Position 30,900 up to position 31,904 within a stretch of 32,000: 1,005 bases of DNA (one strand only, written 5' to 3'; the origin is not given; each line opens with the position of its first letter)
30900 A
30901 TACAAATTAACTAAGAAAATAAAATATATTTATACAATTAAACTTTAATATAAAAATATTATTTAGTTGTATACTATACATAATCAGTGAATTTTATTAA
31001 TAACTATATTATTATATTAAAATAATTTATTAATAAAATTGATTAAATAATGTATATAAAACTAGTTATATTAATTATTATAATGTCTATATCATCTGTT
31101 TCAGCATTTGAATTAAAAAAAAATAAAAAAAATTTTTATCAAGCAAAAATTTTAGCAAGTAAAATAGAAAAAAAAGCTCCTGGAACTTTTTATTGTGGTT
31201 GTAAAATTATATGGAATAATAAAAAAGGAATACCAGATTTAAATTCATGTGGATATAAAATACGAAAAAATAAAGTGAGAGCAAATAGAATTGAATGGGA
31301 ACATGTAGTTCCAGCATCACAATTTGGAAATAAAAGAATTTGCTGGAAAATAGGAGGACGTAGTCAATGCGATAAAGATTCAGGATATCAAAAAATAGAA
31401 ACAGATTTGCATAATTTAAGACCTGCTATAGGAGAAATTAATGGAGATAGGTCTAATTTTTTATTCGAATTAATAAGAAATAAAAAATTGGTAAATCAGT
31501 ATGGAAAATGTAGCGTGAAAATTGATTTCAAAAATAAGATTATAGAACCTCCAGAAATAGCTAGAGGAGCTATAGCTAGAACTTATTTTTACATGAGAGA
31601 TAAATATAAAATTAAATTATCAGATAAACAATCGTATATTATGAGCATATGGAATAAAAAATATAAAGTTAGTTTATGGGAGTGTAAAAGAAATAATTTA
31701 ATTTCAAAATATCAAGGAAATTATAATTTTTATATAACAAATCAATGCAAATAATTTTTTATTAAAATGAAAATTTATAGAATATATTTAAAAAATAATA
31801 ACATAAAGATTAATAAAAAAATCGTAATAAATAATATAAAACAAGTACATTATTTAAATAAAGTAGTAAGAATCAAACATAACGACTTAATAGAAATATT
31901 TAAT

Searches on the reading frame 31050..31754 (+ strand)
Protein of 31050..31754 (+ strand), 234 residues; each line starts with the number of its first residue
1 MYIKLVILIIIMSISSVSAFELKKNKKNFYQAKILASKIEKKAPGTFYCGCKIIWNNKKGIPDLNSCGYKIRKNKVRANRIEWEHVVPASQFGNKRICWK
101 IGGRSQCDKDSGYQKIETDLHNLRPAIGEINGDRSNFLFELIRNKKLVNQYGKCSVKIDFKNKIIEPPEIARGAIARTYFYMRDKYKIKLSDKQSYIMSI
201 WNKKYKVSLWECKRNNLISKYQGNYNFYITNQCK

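Call 38: search_protein_families(library=ncbifam, proteins=[window:31050-31754:+], max_evalue=0.00001)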
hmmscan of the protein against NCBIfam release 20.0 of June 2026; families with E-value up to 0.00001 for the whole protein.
window:31050-31754:+ (234 aa): 1 family
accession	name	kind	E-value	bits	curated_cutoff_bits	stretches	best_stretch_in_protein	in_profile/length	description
NF011716.0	PRK15137.1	equivalog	2.2e-99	332.2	372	1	3-234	3-231/235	deoxyribonuclease I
